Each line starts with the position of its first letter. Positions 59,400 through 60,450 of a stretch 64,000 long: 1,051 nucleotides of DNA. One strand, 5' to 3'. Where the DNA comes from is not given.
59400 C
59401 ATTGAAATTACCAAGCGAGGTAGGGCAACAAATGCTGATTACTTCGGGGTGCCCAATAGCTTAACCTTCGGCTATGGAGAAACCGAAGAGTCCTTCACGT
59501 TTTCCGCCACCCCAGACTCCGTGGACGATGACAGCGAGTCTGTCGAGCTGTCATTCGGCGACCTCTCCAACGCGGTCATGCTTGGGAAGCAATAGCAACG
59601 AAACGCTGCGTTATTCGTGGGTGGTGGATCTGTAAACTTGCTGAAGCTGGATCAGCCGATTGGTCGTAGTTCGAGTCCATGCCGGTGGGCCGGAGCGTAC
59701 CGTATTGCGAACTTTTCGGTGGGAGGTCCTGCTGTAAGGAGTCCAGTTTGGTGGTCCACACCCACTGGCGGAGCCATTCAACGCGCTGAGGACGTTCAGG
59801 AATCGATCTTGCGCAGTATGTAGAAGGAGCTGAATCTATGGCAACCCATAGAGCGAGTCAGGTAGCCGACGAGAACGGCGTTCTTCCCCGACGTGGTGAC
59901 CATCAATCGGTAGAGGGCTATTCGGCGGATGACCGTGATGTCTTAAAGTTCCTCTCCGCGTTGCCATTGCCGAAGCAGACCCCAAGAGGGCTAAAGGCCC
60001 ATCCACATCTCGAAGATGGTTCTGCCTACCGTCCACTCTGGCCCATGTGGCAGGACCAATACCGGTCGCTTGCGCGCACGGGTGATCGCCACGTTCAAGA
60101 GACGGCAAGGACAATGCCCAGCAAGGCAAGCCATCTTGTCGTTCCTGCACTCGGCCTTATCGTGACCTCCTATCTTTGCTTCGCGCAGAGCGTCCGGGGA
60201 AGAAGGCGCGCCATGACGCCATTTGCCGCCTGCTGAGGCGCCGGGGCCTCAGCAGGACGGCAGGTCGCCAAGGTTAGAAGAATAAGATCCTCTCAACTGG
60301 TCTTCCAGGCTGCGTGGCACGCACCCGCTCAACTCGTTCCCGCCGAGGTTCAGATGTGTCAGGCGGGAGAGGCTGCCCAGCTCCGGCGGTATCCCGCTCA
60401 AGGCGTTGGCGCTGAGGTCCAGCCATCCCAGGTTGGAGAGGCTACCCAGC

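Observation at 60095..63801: Tandem LRR lipoprotein array with constant framework and hypervariable binding face: a VLR-like receptor repertoire?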

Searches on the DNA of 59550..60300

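Call 49: search_rna_families(source=window, start=59550, end=60300, threshold=evalue, max_evalue=1)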
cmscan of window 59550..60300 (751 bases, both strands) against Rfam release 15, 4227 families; matches with E-value up to 1: 0.
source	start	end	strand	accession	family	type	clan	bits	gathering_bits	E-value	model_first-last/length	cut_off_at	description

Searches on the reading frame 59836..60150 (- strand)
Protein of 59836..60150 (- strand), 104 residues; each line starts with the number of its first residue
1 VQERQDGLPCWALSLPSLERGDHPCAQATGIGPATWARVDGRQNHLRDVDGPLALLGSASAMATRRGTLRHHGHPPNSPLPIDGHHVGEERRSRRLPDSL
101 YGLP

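Call 35: find_encoding_contigs(protein=window:59836-60150:-, flank=10000, max_places=10)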
Protein window:59836-60150:- (104 aa): no gene with exactly this product is on record in the collection.

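Call 75: search_protein_families(library=ncbifam, proteins=[window:59836-60150:-], max_evalue=0.001)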
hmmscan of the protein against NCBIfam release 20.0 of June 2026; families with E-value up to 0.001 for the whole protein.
window:59836-60150:- (104 aa): 0 families

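Call 76: search_protein_families(library=padloc, proteins=[window:59836-60150:-], max_evalue=0.001)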
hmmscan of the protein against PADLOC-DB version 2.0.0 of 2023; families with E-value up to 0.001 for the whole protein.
window:59836-60150:- (104 aa): 0 families

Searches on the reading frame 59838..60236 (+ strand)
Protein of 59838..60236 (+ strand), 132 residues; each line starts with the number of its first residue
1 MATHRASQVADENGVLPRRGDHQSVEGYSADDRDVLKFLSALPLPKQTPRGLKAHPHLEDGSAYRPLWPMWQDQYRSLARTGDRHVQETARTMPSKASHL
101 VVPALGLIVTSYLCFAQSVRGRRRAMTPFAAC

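Call 7: search_protein_families(library=pfam, proteins=[window:59838-60236:+], max_evalue=0.01)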
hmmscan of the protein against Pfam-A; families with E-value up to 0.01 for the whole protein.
window:59838-60236:+ (132 aa): 0 families

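Call 36: find_encoding_contigs(protein=window:59838-60236:+, flank=10000, max_places=10)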
Protein window:59838-60236:+ (132 aa): no gene with exactly this product is on record in the collection.

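Call 75: search_protein_families(library=ncbifam, proteins=[window:59838-60236:+], max_evalue=0.001)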
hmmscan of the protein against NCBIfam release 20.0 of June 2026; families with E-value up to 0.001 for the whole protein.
window:59838-60236:+ (132 aa): 0 families

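Call 76: search_protein_families(library=padloc, proteins=[window:59838-60236:+], max_evalue=0.001)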
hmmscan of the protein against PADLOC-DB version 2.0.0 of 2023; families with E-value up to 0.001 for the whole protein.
window:59838-60236:+ (132 aa): 0 families
